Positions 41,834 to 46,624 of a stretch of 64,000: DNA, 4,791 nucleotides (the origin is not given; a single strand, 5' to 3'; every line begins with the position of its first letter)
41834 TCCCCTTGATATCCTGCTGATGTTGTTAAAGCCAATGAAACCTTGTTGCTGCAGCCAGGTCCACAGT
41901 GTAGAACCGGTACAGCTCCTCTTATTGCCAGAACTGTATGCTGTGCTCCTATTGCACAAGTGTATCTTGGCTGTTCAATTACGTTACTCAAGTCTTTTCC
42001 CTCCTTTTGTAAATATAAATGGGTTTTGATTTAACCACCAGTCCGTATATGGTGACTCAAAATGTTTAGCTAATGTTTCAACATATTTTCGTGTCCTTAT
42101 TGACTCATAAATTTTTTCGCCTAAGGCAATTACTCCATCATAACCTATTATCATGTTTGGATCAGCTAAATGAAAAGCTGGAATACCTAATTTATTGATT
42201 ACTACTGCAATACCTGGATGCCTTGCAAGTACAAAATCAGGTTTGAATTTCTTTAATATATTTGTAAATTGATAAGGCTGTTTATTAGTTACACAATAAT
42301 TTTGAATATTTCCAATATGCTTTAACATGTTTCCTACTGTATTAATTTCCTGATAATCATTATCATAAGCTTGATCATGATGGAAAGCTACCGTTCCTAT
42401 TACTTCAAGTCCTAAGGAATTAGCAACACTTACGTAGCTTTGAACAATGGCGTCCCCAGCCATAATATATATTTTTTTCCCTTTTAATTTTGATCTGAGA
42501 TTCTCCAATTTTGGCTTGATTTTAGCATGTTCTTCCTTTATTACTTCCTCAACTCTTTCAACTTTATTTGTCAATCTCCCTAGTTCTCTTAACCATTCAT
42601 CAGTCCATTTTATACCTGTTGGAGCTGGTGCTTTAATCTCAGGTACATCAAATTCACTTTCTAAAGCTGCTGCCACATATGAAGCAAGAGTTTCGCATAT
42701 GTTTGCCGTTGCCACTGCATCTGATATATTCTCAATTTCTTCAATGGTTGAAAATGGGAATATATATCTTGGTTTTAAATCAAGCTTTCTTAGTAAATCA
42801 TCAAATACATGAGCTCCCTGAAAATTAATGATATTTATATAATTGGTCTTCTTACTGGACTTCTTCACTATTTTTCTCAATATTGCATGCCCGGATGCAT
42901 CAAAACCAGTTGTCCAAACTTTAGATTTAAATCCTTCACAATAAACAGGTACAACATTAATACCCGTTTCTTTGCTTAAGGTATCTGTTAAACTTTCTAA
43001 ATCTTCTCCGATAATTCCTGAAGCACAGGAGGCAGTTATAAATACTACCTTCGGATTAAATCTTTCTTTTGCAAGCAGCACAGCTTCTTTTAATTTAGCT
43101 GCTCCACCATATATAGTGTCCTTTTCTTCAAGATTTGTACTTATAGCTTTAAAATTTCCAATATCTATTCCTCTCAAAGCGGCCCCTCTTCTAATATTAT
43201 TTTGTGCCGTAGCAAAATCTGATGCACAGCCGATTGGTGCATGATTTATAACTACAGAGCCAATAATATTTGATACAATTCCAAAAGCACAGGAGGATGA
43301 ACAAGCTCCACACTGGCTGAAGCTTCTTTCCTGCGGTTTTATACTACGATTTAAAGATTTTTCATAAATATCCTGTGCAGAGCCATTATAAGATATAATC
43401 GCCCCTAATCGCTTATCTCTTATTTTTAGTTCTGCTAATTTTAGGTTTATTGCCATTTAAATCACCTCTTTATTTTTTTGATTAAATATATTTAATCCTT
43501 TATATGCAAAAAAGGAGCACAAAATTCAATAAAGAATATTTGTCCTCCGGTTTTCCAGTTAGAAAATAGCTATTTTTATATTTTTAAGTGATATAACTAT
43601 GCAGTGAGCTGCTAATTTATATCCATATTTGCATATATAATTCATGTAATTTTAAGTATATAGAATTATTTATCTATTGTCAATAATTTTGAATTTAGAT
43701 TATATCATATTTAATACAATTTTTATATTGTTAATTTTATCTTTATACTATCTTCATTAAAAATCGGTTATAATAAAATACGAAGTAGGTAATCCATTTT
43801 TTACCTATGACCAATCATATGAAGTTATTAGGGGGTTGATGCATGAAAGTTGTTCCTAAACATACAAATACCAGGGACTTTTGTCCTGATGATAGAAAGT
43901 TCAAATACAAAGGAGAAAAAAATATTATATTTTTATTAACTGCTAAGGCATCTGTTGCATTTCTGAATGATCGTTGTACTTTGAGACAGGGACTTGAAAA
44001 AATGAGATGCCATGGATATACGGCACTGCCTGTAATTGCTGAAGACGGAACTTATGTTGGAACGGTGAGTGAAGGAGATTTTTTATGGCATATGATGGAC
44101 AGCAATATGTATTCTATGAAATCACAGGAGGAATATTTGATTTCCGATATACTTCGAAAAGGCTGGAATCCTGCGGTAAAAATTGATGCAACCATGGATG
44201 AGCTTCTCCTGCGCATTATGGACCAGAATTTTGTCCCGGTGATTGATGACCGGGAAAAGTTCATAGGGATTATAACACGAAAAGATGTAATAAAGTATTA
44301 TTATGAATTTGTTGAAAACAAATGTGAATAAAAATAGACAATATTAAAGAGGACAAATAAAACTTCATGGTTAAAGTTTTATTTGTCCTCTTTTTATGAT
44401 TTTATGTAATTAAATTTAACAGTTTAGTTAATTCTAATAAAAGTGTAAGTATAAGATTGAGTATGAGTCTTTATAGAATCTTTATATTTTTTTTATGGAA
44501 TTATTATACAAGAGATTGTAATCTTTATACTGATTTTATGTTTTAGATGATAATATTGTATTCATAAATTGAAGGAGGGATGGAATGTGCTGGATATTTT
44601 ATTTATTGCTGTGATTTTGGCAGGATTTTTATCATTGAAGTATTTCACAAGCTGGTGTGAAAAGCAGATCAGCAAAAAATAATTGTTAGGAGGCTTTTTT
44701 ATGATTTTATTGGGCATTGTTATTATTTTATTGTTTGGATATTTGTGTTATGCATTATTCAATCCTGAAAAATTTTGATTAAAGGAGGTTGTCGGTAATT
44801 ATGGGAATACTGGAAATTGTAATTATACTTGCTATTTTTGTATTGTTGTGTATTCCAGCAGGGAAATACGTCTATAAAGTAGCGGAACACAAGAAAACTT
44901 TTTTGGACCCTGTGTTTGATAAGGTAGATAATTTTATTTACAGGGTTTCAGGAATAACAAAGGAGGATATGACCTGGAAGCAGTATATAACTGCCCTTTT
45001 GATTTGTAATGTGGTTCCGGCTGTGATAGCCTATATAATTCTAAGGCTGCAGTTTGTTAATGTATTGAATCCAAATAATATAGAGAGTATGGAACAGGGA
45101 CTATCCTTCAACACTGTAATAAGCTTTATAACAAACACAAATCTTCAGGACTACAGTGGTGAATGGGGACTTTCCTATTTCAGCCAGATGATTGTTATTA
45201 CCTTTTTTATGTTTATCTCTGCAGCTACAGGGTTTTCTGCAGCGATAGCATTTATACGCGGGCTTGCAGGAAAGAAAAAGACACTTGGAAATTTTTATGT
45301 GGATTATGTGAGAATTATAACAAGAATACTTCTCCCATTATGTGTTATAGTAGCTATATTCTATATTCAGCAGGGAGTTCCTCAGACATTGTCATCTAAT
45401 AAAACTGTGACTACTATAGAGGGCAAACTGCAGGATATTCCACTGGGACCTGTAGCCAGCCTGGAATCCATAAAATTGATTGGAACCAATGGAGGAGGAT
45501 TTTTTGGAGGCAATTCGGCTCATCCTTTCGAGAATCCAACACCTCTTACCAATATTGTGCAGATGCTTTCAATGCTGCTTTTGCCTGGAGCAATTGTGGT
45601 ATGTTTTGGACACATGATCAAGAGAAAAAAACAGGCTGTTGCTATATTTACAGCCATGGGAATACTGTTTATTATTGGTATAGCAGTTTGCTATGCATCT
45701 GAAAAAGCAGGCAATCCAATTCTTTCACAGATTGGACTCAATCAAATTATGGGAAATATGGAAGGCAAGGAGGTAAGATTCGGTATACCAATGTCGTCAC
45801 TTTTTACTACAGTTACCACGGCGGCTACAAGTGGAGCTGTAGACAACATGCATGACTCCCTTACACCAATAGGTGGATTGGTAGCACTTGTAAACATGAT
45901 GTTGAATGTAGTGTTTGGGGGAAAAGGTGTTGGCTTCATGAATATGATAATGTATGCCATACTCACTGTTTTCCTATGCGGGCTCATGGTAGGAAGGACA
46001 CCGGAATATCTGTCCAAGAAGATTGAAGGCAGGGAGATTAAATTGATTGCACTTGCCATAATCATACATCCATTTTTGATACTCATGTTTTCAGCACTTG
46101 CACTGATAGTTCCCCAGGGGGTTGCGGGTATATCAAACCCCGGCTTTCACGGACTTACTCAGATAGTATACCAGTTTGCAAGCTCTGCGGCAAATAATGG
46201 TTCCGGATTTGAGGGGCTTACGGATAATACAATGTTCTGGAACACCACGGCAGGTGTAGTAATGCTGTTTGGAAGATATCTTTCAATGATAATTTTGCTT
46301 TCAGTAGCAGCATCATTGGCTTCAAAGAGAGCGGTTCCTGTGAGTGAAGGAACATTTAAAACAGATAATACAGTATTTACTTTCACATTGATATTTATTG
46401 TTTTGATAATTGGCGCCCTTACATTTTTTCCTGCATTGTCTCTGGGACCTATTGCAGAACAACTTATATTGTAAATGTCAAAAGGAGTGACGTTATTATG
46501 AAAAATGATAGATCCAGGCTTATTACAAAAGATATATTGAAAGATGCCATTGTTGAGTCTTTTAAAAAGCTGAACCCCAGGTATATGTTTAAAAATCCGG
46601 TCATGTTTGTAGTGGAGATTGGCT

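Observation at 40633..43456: Orphan nitrogenase-like D/K pair with no NifH-type reductase nearby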

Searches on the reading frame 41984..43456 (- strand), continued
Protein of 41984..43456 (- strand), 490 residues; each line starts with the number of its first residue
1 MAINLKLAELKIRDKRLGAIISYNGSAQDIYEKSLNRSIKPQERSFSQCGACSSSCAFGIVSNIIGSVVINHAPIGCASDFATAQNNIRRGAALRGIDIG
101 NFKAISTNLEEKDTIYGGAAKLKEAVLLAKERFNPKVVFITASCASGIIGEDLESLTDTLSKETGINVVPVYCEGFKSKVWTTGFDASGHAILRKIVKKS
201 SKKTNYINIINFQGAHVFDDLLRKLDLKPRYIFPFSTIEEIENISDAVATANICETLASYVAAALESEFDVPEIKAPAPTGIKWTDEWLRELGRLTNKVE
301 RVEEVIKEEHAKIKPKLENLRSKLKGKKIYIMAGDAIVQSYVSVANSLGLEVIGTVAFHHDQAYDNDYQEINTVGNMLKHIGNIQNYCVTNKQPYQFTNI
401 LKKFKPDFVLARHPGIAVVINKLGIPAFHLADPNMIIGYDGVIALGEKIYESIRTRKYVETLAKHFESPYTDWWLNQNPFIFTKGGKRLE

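Call 88: fold_search(model_id=the predicted structure, library=pdb)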
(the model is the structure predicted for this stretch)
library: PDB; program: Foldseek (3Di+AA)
matches with E <= 10: 1115; with E <= 0.001: 142
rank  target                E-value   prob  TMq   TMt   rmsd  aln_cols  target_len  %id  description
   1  9fmg_A                4.3e-45  1.00  0.86  0.91   3.6       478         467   40  Methylthio-alkane reductase complex (released 2025-09-17)
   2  9d9u_B                6.0e-37  1.00  0.72  0.92   2.3       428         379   38  Rhodospirillum rubrum Nitrogenase-like Methylthio-alkane Reductase Complex with an Oxidized P-cluster (released 2025-11-05)
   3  9d9u_A                6.7e-37  1.00  0.72  0.92   2.3       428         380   37  Rhodospirillum rubrum Nitrogenase-like Methylthio-alkane Reductase Complex with an Oxidized P-cluster (released 2025-11-05)
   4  6o7l_A                5.3e-24  1.00  0.71  0.73   7.0       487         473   20  Nitrogenase MoFeP mutant S188A from Azotobacter vinelandii in the dithionite reduced state after redox cycling (released 2019-06-19)
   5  6o7q_C                5.3e-24  1.00  0.70  0.72   7.1       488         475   20  Nitrogenase MoFeP mutant S188A from Azotobacter vinelandii in the dithionite reduced state after redox cycling (released 2019-06-19)
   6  6o7l_C                7.0e-24  1.00  0.70  0.72   5.4       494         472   20  Nitrogenase MoFeP mutant S188A from Azotobacter vinelandii in the dithionite reduced state after redox cycling (released 2019-06-19)
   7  9nsv_C                8.2e-24  1.00  0.72  0.73   6.9       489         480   21  CryoEM structure of ancestral nitrogenase MoFe-protein (released 2025-07-16)
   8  9hbn_A                1.1e-23  1.00  0.72  0.73   6.2       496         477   21  A. vinelandii nitrogenase MoFe protein Anc1b (released 2025-09-10)
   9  4wzb_C                2.1e-23  1.00  0.72  0.74   5.3       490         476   20  Crystal Structure of MgAMPPCP-bound Av2-Av1 complex (released 2015-02-25)
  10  3k1a_A                2.7e-23  1.00  0.70  0.73   5.5       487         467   20  Insights into substrate binding at FeMo-cofactor in nitrogenase from the structure of an alpha-70Ile MoFe protein vari (released 2010-02-16)
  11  1m1n_A                2.9e-23  1.00  0.72  0.74   5.2       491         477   20  Nitrogenase MoFe protein from Azotobacter vinelandii (released 2002-09-11)
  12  5koh_A                3.2e-23  1.00  0.69  0.69   7.1       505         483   20  Nitrogenase MoFeP from Gluconacetobacter diazotrophicus in dithionite reduced state (released 2016-09-21)
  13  8e3v_A                3.8e-23  1.00  0.70  0.72   6.3       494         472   20  Cobalt-reconstituted nitrogenase MoFeP mutant S188A from Azotobacter vinelandii after IDS oxidation (released 2022-12-14)
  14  6o7s_C                4.0e-23  1.00  0.71  0.73   7.7       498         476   19  Nitrogenase MoFeP mutant S188A from Azotobacter vinelandii in the indigo carmine oxidized state (released 2019-06-19)
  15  9hbc_A                4.4e-23  1.00  0.70  0.72   6.1       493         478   22  A. vinelandii nitrogenase MoFe protein Anc2 (released 2025-09-10)
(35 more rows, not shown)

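Call 89: search_protein_families(library=pfam, proteins=[L001:8176-8841:+, L001:8866-9690:+], max_evalue=0.00001)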
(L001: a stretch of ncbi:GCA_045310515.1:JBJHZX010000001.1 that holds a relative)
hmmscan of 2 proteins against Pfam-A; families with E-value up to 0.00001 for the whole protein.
L001:8176-8841:+ (221 aa): 1 family
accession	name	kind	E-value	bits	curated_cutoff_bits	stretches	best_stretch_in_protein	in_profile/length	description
PF04055.27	Radical_SAM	-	4e-17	63.3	29.5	1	32-182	1-142/166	Radical SAM superfamily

L001:8866-9690:+ (274 aa): 9 families
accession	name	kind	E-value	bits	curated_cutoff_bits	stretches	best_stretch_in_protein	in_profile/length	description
PF13847.12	Methyltransf_31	-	1.8e-23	83.3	27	1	39-146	2-111/145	Methyltransferase domain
PF08241.18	Methyltransf_11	-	1.3e-22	80.7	21.2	1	45-144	1-95/95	Methyltransferase domain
PF13649.12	Methyltransf_25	-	2.7e-20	73.3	27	1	44-140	1-97/97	Methyltransferase domain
PF01209.24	Ubie_methyltran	-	9.4e-17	61.6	20.1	1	39-143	46-150/233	ubiE/COQ5 methyltransferase family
PF08242.18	Methyltransf_12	-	8.1e-14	52.6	30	1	45-142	1-98/98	Methyltransferase domain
PF13489.12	Methyltransf_23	-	6e-13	49.3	27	1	38-199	20-161/164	Methyltransferase domain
PF02390.23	Methyltransf_4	-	1.4e-07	31.6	24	1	42-100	3-60/173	Putative methyltransferase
PF01135.25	PCMT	-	7.8e-07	29.5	20.3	0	33-103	66-136/210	Protein-L-isoaspartate(D-aspartate) O-methyltransferase (PCMT)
PF05175.20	MTS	-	9.1e-07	29.1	23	1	31-149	22-143/170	Methyltransferase small domain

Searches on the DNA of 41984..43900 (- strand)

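Call 41: search_rna_families(source=window, start=43400, end=43900, threshold=evalue, max_evalue=10)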
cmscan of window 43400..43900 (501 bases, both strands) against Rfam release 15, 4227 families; matches with E-value up to 10: 3.
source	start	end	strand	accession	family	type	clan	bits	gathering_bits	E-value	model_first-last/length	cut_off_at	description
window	43743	43833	-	RF01900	mir-2024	Gene; miRNA;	-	14.8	69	4.8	1-77/77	no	mir-2024 microRNA precursor family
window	43775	43824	-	RF03822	mir-3931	Gene; miRNA;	-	14.2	49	6.9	1-77/77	no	mir-3931 microRNA precursor family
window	43400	43429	-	RF03055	RAGATH-30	Gene; sRNA;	-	13.6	59.5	7.1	1-30/59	3'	RAGATH-30 RNA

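Call 42: search_rna_families(sources=[L005, L006, L007, L008, L009, L010, L075], threshold=gathering)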
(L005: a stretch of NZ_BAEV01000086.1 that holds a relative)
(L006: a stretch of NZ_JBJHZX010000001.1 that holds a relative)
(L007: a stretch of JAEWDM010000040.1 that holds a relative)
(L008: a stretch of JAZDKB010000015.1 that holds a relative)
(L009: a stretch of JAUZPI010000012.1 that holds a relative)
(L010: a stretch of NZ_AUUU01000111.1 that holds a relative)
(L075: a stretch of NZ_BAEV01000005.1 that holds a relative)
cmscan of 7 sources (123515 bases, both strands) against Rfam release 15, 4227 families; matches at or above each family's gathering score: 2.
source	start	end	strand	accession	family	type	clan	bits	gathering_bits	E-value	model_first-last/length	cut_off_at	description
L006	128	236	+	RF00162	SAM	Cis-reg; riboswitch;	CL00012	82.8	44.4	9.3e-18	1-108/108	no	SAM riboswitch aptamer (S box leader)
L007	20517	20572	-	RF03071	Sodium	Cis-reg; riboswitch;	-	58.9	40.5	2.5e-09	1-55/55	no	Na+ riboswitch aptamer (DUF1646)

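Call 64: search_rna_families(sources=[L002, L011, L012, L013, L014, L015, L016, L017], threshold=gathering)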
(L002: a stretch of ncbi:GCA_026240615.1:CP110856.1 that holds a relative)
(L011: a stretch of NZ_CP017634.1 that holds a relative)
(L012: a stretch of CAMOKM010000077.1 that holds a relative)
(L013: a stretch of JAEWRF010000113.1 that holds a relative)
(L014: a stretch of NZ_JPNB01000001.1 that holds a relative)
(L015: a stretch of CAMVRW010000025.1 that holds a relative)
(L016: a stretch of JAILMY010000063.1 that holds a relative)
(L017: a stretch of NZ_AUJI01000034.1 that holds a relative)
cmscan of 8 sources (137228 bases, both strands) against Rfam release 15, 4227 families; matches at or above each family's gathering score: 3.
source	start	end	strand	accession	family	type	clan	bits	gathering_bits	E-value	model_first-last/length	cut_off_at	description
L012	8080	8246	-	RF01699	Clostridiales-1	Gene; sRNA;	-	126.9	48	2.6e-28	1-166/166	no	Clostridiales-1 RNA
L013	6784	7043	+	RF00230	T-box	Cis-reg; leader;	-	95.7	93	2e-19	1-219/219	no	T-box leader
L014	9107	9178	+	RF00005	tRNA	Gene; tRNA;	CL00001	51.3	29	9.4e-08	1-71/71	no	tRNA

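Call 65: search_rna_families(sources=[L018, L019, L021, L022, L023, L025, L026, L027, L030], threshold=gathering)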
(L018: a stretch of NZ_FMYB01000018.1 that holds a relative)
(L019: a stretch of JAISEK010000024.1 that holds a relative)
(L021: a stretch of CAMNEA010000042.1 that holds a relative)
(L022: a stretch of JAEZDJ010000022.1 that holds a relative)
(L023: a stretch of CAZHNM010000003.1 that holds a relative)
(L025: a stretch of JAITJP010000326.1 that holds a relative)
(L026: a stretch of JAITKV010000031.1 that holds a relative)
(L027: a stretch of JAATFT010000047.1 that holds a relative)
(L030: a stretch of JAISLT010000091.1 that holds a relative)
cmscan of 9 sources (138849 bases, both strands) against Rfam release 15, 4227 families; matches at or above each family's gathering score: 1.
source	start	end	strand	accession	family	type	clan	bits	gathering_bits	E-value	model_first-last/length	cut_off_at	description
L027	543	627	-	RF00005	tRNA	Gene; tRNA;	CL00001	51.3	29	9.3e-08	1-71/71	no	tRNA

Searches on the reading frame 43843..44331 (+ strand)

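Call 29: search_protein_families(library=pfam, proteins=[window:43843-44331:+], max_evalue=0.001)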
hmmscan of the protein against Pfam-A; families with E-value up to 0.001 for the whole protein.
window:43843-44331:+ (162 aa): 1 family
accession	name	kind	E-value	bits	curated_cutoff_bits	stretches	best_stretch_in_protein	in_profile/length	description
PF00571.33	CBS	-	2.3e-16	60.3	24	2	109-153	8-55/57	CBS domain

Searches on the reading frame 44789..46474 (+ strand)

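Call 30: search_protein_families(library=pfam, proteins=[window:44789-46474:+], max_evalue=0.001)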
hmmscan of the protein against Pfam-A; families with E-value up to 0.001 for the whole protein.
window:44789-46474:+ (561 aa): 1 family
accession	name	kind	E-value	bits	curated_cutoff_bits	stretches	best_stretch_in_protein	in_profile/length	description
PF03814.21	KdpA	-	3.3e-238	791.8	22.6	1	12-559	2-548/548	Potassium-transporting ATPase A subunit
